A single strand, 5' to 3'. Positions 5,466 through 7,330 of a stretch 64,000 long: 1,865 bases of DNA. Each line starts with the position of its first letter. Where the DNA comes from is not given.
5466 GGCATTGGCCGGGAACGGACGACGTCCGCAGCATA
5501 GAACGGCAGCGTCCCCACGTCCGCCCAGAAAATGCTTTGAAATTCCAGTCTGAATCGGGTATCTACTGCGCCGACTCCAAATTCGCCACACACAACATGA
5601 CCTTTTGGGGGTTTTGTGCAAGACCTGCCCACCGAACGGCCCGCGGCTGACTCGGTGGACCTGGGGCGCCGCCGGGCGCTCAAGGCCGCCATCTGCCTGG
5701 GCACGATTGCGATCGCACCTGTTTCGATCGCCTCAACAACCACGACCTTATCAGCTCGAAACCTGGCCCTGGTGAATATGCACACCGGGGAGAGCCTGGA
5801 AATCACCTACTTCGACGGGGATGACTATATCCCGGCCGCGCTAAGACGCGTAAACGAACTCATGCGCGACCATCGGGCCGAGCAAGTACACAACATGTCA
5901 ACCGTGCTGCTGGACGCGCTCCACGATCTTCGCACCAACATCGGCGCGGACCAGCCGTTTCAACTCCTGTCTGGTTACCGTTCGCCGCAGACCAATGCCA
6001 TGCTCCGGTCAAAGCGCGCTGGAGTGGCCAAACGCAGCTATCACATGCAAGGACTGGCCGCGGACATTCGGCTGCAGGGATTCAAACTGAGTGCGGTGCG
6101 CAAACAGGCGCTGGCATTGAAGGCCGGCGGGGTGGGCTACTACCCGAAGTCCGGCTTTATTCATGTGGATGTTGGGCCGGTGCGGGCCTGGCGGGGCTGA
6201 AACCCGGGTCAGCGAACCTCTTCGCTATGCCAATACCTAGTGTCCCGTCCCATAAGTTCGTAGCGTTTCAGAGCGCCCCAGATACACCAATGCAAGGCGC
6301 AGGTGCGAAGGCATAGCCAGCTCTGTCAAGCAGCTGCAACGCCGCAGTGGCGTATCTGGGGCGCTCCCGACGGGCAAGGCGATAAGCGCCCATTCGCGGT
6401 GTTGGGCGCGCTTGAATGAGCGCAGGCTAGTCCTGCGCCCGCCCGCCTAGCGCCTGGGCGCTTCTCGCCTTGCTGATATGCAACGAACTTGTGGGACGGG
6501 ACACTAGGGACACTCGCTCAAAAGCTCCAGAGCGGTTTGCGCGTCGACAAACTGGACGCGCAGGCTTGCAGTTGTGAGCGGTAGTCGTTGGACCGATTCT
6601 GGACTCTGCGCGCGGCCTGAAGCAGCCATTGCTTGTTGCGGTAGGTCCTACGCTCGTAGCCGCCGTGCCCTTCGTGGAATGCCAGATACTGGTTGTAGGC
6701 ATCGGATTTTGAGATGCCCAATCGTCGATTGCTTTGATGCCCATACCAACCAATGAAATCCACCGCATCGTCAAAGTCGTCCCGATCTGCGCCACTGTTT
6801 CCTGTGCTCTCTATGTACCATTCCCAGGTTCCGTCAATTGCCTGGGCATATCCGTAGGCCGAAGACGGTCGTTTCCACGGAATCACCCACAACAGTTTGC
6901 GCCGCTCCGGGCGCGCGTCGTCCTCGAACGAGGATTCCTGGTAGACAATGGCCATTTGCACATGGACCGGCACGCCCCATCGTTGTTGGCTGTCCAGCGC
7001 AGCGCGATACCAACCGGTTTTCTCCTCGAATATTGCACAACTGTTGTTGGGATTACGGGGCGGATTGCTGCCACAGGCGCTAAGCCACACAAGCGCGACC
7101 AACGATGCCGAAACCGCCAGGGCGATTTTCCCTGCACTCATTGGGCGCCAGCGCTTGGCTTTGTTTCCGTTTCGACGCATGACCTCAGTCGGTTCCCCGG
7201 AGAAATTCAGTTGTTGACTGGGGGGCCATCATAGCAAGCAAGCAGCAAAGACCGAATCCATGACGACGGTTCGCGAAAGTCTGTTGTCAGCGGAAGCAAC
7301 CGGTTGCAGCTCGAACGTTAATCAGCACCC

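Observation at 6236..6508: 273-bp element with 25-bp terminal inverted repeats and nested hairpins between convergent cell-wall genes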

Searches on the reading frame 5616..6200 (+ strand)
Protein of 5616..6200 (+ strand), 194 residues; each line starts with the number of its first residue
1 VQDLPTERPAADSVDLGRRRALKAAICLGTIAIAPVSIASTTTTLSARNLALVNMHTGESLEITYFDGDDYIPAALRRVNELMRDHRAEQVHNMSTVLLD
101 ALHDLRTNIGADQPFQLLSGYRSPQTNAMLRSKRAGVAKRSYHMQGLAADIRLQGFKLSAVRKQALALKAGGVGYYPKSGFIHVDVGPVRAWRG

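Call 60: search_protein_families(library=ncbifam, proteins=[window:5616-6200:+], max_evalue=0.001)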
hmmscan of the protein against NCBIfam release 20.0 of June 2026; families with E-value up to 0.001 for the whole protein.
window:5616-6200:+ (194 aa): 1 family
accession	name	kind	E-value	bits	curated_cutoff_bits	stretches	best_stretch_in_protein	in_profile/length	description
NF053624.1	PtglEndpepMepK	equivalog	2.2e-64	216.5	185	1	18-192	1-176/176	peptidoglycan L,D-endopeptidase MepK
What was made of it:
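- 5616..6200 (+): Upstream neighbour: MepK/YcbK-type peptidoglycan L,D-endopeptidase gene. It is not part of the element. NCBIfam NF053624, 216.5 bits against a cut-off of 185 (call 60).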

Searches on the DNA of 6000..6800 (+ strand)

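Call 5: search_rna_families(source=window, start=6000, end=6800, threshold=evalue, max_evalue=10, show_alignments=3)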
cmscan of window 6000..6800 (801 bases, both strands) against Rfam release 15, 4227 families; matches with E-value up to 10: 10.
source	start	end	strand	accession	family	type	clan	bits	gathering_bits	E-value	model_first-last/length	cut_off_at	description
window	6270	6367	-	RF04104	MIR918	Gene; miRNA;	-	22.2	268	0.15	1-265/265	no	MIR918 microRNA precursor family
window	6374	6473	+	RF03703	mir-3622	Gene; miRNA;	-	20.6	78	0.59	1-84/84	no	mir-3622 microRNA precursor family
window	6374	6473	+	RF04104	MIR918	Gene; miRNA;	-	19.6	268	0.53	1-265/265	no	MIR918 microRNA precursor family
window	6374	6473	-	RF03703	mir-3622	Gene; miRNA;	-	18.4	78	2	1-84/84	no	mir-3622 microRNA precursor family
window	6268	6370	-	RF03296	MIR8788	Gene; miRNA;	-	17.3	124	5.3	1-138/138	no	MIR8788 microRNA precursor family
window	6327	6406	+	RF00520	ybhL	Cis-reg; leader;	-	17.1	50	4.5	1-73/73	no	ybhL leader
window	6270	6367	+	RF04104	MIR918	Gene; miRNA;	-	16.7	268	2.3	1-265/265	no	MIR918 microRNA precursor family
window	6402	6456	-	RF03192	mir-6794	Gene; miRNA;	-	16.5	74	4.2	1-62/62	no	mir-6794 microRNA precursor family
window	6374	6473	-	RF04104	MIR918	Gene; miRNA;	-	16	268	3.1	67-199/265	no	MIR918 microRNA precursor family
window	6433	6585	+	RF03018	RT-15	Gene; sRNA;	-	10.4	82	8.2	1-192/192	no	RT-15 RNA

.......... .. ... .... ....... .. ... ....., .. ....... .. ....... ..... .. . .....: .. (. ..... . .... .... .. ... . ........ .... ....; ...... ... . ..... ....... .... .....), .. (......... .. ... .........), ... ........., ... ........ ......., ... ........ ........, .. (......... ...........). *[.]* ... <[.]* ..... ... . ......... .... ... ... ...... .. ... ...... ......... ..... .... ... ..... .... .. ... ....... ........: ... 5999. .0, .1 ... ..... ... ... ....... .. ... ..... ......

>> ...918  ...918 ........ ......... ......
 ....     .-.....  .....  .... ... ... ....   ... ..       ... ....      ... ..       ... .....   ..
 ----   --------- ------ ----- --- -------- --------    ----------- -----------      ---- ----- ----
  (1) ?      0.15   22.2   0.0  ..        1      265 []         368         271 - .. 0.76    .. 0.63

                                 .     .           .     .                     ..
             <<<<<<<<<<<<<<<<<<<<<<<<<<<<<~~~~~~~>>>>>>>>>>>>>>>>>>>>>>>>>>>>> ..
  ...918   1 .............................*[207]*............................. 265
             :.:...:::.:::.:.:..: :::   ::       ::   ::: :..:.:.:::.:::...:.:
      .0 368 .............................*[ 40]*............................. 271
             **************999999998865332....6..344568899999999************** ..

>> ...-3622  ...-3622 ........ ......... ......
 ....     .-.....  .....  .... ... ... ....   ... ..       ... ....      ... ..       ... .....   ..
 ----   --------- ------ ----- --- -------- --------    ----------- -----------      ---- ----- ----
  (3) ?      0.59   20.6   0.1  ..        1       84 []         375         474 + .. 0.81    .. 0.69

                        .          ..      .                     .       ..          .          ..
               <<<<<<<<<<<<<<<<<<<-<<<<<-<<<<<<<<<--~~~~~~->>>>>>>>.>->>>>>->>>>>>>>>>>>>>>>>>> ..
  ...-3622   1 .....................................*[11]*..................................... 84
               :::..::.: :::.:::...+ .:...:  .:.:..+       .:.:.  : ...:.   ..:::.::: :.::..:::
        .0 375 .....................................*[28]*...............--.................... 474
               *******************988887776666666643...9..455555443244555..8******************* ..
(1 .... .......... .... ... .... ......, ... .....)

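Call 9: search_dna_similar(query=window:6236-6508:+, collection=plasmids, mode=distant, max_evalue=0.01)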
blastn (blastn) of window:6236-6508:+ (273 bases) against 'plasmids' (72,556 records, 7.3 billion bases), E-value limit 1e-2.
No match.

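Call 10: search_dna_similar(query=window:6236-6508:+, collection=phages, mode=distant, max_evalue=0.01)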
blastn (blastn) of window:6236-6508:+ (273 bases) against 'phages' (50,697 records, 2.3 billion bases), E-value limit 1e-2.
No match.
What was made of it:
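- Tried and rejected: blastn of the element against the plasmid and phage collections found nothing (calls 9, 10).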

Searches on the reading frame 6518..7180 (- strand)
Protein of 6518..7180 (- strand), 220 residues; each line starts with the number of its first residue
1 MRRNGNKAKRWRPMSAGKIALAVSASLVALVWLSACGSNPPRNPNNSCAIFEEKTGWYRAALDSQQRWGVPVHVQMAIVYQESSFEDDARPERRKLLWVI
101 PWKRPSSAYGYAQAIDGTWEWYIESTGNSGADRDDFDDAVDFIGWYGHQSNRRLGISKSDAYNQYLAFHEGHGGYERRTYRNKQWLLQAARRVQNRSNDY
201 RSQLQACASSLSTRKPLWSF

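Call 11: find_encoding_contigs(protein=window:6518-7180:-, flank=10000, max_places=10)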
Protein window:6518-7180:- (220 aa): 8 contigs read that carry it; 6 places shown.
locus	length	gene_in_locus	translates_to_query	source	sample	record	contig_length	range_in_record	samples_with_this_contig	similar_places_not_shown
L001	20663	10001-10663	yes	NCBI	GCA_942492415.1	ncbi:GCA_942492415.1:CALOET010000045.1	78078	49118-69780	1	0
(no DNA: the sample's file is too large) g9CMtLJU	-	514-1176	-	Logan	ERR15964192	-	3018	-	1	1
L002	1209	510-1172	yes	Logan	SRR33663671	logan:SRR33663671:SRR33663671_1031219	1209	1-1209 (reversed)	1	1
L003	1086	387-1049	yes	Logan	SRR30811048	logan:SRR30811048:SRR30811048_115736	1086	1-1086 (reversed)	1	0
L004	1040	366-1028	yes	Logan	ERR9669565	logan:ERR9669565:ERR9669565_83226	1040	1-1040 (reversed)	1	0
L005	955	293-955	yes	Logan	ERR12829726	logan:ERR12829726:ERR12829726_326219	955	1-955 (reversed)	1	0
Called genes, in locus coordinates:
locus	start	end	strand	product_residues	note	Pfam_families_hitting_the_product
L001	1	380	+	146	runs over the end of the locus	PF13622:4HBT_3, PF03061:4HBT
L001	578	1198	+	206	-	PF01464:SLT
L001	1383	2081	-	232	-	PF00588:SpoU_methylase, PF12105:SpoU_methylas_C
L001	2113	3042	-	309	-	PF03547:Mem_trans, PF01758:SBF (weak)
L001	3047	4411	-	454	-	PF01474:DAHP_synth_2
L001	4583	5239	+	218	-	PF02190:LON_substr_bdg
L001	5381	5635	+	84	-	-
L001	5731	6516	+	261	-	PF08003:Methyltransf_9 (weak), PF13489:Methyltransf_23, PF01209:Ubie_methyltran, PF02353:CMAS, PF13847:Methyltransf_31, PF08241:Methyltransf_11, PF08242:Methyltransf_12, PF13649:Methyltransf_25, +3 more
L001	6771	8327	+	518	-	PF04244:DPRP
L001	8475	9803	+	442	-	PF00875:DNA_photolyase, PF03441:FAD_binding_7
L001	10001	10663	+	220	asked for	PF19489:SLT_4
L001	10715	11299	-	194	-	PF05951:Peptidase_M15_2, PF08291:Peptidase_M15_3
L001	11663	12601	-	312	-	PF10364:NKWYS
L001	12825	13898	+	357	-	PF13469:Sulfotransfer_3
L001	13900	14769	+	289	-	PF02585:PIG-L (weak)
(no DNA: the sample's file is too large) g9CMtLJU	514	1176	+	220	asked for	PF19489:SLT_4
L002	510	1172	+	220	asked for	PF19489:SLT_4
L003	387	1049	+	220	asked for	PF19489:SLT_4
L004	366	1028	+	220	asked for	PF19489:SLT_4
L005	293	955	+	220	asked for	PF19489:SLT_4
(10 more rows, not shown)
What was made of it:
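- A second sample also has a 51-nt gap (call 11).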

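Call 45: find_homologous_proteins(query=window:6518-7180:-, max_evalue=1e-30)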
Query window:6518-7180:- (220 aa): 7676 proteins with E <= 1e-30 among 7895 candidates; the best 120 are listed.
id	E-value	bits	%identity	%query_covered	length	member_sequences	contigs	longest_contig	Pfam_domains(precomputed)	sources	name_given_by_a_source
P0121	8.6e-148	508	100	100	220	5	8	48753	PF19489.5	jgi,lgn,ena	-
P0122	2.0e-126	438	91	93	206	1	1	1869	PF19489.5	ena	-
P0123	4.8e-125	434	88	94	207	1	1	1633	PF19489.5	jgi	-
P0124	3.0e-113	395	85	86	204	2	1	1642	PF19489.5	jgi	jgi:hypothetical protein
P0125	3.3e-85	304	64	90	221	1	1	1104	PF19489.5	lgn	-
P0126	3.0e-84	301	61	94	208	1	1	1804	PF19489.5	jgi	-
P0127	3.0e-84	301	63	94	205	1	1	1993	PF19489.5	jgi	-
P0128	4.4e-84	300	63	93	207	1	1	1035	PF19489.5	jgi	-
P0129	1.2e-83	299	64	88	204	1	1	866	PF19489.5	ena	-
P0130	2.0e-83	298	67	85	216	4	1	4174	PF19489.5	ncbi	-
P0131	2.7e-83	297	64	94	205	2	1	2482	PF19489.5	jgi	jgi:hypothetical protein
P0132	2.8e-83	297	64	88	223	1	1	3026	PF19489.5,PF01464.26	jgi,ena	-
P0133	5.3e-83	296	62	93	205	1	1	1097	PF19489.5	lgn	-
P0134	2.1e-82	295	67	85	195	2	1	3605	PF19489.5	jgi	jgi:hypothetical protein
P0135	2.4e-82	294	64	88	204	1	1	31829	PF19489.5,PF01464.26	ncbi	-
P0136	3.4e-82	294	63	92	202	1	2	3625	PF19489.5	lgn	-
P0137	3.7e-82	294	62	92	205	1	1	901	PF19489.5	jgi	jgi:hypothetical protein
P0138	5.2e-82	293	63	83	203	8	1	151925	PF19489.5,PF01464.26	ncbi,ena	ncbi:MAG: transglycosylase SLT domain-containing protein [Gammaproteobacteria bacterium]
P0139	6.9e-82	293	63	92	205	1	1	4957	PF19489.5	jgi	jgi:hypothetical protein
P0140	1.1e-81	292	62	92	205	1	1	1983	PF19489.5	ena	-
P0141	1.6e-81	292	66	81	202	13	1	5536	PF19489.5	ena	-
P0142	1.7e-81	291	65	85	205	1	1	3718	PF19489.5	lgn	-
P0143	1.7e-81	291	63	91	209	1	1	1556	PF19489.5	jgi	jgi:hypothetical protein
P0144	1.8e-81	291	65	84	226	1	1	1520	PF19489.5,PF01464.26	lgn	-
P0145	1.8e-81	291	62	92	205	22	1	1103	PF19489.5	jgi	jgi:hypothetical protein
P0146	2.4e-81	291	61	90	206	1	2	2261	PF19489.5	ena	-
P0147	3.4e-81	291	63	91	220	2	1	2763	PF19489.5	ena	-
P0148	4.0e-81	290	64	85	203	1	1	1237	PF19489.5,PF01464.26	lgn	-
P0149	4.4e-81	290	61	90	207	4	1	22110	PF19489.5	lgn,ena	-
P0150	6.3e-81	290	66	85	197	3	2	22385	PF19489.5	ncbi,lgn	ncbi:MAG: hypothetical protein PVI91_13430 [Gammaproteobacteria bacterium]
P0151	6.9e-81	290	61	92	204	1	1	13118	PF19489.5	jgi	jgi:hypothetical protein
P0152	7.5e-81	289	65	85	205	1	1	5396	PF19489.5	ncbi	-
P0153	8.5e-81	289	61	95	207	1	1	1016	PF19489.5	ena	-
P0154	1.5e-80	288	61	88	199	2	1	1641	PF19489.5,PF01464.26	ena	-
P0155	1.9e-80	288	64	82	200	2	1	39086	PF19489.5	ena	-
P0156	3.3e-80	287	62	89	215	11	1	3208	PF19489.5,PF01464.26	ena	-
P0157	3.4e-80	287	65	85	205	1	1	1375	PF19489.5,PF01464.26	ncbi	-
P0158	3.7e-80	287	62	88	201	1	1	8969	PF19489.5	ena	-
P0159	3.7e-80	287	62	90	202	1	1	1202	PF19489.5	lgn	-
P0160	3.9e-80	287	58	90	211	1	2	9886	PF19489.5,PF01464.26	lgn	-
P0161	4.6e-80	287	60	93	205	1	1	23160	PF19489.5,PF01464.26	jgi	-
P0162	6.6e-80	286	61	88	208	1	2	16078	PF19489.5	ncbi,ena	-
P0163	6.8e-80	286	63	85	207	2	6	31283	PF19489.5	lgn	-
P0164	7.6e-80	286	61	94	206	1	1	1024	PF19489.5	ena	-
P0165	8.2e-80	286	63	91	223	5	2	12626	PF19489.5,PF01464.26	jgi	-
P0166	8.2e-80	286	59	91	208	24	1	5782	PF19489.5,PF01464.26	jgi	jgi:hypothetical protein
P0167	8.2e-80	286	61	87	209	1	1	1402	PF19489.5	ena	-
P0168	8.4e-80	286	58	94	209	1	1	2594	PF19489.5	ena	-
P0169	8.8e-80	286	61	90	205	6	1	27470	PF19489.5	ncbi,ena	-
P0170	9.5e-80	286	62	92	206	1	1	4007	PF19489.5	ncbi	-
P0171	9.9e-80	286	61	93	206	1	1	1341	PF19489.5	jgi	jgi:hypothetical protein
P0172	1.0e-79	286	64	80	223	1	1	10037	PF19489.5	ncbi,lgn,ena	-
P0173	1.2e-79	285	63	85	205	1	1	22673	PF19489.5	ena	-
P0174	1.2e-79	285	61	85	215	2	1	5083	PF19489.5,PF01464.26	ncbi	-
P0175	1.4e-79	285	60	93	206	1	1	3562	PF19489.5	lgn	-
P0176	1.5e-79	285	63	88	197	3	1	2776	PF19489.5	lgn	-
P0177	1.7e-79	285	62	85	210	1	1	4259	PF19489.5,PF01464.26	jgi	-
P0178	1.9e-79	285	63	85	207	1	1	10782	PF19489.5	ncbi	-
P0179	2.0e-79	285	63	86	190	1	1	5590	PF19489.5,PF01464.26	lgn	-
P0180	2.0e-79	285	62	91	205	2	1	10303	PF19489.5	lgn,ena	-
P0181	2.2e-79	285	63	88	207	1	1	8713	PF19489.5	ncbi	-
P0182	3.0e-79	284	62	88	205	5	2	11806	PF19489.5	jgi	jgi:hypothetical protein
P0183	3.4e-79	284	59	91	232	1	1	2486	PF19489.5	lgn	-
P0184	3.5e-79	284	61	92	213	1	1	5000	PF19489.5,PF01464.26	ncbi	-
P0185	3.8e-79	284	60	91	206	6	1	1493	PF19489.5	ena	-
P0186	3.9e-79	284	61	88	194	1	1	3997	PF19489.5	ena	-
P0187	4.4e-79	284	61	88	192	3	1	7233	PF19489.5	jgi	-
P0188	4.6e-79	284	60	95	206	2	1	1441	PF19489.5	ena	-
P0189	4.6e-79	284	55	100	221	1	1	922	PF19489.5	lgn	-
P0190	5.3e-79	283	59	95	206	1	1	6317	PF19489.5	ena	-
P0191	5.9e-79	283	61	88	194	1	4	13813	PF19489.5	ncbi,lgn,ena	-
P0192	5.9e-79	283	62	88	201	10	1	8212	PF19489.5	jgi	-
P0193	6.6e-79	283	63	85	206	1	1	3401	PF19489.5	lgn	-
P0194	6.6e-79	283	64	85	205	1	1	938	PF19489.5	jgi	jgi:hypothetical protein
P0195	6.7e-79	283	60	94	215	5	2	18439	PF19489.5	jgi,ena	jgi:hypothetical protein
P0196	6.7e-79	283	60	91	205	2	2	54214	PF19489.5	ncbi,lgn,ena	-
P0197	7.2e-79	283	61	87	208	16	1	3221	PF19489.5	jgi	jgi:hypothetical protein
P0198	7.5e-79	283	62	90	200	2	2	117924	PF19489.5,PF01464.26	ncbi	-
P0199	7.7e-79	283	62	88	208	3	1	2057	PF19489.5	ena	-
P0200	8.4e-79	283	61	88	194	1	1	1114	PF19489.5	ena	-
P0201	8.6e-79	283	60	85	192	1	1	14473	PF19489.5,PF01464.26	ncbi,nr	ncbi:MAG: transglycosylase SLT domain-containing protein [Thermodesulfobacteriota bacterium]|nr:tran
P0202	8.6e-79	283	59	96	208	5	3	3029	PF19489.5,PF01464.26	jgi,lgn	jgi:hypothetical protein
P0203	8.7e-79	283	60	88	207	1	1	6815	PF19489.5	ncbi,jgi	-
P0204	9.1e-79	283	62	88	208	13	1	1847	PF19489.5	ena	-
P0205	9.6e-79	283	60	91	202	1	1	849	PF19489.5,PF01464.26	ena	-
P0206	1.1e-78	282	58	92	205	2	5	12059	PF19489.5,PF01464.26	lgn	-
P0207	1.2e-78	282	62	86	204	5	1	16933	PF19489.5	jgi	-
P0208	1.3e-78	282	63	85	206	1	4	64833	PF19489.5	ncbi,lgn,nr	ncbi:MAG: hypothetical protein J5I92_00350 [Thiogranum sp.]|nr:hypothetical protein [Thiogranum sp.]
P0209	1.3e-78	282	61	95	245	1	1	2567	PF19489.5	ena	-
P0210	1.6e-78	282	60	94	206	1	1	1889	PF19489.5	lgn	-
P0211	1.6e-78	282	62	88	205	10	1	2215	PF19489.5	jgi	jgi:hypothetical protein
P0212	1.7e-78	282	59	90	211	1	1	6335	PF19489.5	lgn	-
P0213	1.8e-78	282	63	84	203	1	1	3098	PF19489.5,PF01464.26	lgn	-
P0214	1.8e-78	282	62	85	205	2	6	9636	PF19489.5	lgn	-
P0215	1.9e-78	282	62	86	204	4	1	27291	PF19489.5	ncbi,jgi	-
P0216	1.9e-78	282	62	88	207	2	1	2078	PF19489.5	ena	-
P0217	2.0e-78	281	62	84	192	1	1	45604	PF19489.5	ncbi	-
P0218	2.1e-78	281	59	88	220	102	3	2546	PF19489.5,PF01464.26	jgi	jgi:hypothetical protein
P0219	2.2e-78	281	61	85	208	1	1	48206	PF19489.5,PF01464.26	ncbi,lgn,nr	ncbi:MAG: transglycosylase SLT domain-containing protein [Gammaproteobacteria bacterium]|nr:transgly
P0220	2.2e-78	281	61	92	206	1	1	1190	PF19489.5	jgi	jgi:hypothetical protein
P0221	2.3e-78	281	61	88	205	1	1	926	PF19489.5,PF01464.26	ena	-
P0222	2.4e-78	281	60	84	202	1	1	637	PF19489.5,PF01464.26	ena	-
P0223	2.6e-78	281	61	87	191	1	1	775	PF19489.5,PF01464.26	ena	-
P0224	2.6e-78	281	60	85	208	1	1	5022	PF19489.5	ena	-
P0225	2.7e-78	281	63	85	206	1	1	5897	PF19489.5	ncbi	-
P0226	3.3e-78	281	59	90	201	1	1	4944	PF19489.5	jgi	jgi:hypothetical protein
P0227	3.4e-78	281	60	89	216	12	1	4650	PF19489.5,PF01464.26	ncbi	-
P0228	3.6e-78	281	60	91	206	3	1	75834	PF19489.5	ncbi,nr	ncbi:MAG: hypothetical protein RQ736_08650 [Thiogranum sp.]|nr:hypothetical protein [Thiogranum sp.]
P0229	3.6e-78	281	60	88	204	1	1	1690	PF19489.5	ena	-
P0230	3.8e-78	281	60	90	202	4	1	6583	PF19489.5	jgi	-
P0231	3.9e-78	281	61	91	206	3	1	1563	PF19489.5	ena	-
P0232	4.1e-78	280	59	85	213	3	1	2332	PF19489.5,PF01464.26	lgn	-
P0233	4.7e-78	280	60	88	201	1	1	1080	PF19489.5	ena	-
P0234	4.8e-78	280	58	92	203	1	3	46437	PF19489.5,PF01464.26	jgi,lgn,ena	-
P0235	5.1e-78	280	59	94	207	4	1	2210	PF19489.5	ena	-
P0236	5.4e-78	280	60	91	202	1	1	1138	PF19489.5,PF01464.26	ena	-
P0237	5.4e-78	280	62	85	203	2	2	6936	PF19489.5,PF01464.26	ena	-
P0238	5.6e-78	280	61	91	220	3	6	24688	PF19489.5,PF01464.26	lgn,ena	-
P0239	5.9e-78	280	63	85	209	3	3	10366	PF19489.5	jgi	jgi:hypothetical protein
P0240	5.9e-78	280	62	84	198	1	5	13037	PF19489.5,PF01464.26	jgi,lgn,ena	-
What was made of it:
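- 6518..7180 (-): Convergent neighbour: SLT_4 (transglycosylase-like) lipoprotein gene. It is not part of the element. Pfam PF19489 (calls 11, 45)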

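Call 46: find_encoding_contigs(protein=P0122, flank=3000, max_places=3)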
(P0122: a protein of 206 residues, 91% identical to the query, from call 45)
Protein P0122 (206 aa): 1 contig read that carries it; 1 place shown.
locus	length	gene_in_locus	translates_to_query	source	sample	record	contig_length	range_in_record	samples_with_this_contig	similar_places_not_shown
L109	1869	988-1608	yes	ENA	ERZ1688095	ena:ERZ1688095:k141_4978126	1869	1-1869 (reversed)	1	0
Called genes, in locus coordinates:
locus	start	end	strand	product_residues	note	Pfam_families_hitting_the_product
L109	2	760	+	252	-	?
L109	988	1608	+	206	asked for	PF19489:SLT_4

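Call 47: find_encoding_contigs(protein=P0123, flank=3000, max_places=3)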
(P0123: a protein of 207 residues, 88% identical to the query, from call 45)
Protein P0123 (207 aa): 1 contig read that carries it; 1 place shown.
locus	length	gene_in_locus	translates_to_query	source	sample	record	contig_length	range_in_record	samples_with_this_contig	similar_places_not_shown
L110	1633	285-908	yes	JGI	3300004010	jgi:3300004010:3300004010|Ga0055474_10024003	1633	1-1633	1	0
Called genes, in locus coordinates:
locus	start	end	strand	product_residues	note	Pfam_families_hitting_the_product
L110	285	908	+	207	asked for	PF19489:SLT_4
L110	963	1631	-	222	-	?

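Call 48: find_encoding_contigs(protein=P0124, flank=3000, max_places=3)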
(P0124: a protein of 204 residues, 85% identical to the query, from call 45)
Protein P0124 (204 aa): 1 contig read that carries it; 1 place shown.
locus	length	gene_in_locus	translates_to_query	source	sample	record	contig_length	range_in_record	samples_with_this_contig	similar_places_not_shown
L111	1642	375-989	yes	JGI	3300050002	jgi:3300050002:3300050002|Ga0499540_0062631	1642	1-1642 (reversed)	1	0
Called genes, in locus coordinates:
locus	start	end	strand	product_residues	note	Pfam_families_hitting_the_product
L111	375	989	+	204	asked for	PF19489:SLT_4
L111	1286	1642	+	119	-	?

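Call 60: search_protein_families(library=ncbifam, proteins=[window:6518-7180:-], max_evalue=0.001)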
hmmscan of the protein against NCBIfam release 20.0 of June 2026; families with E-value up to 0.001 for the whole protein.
window:6518-7180:- (220 aa): 0 families
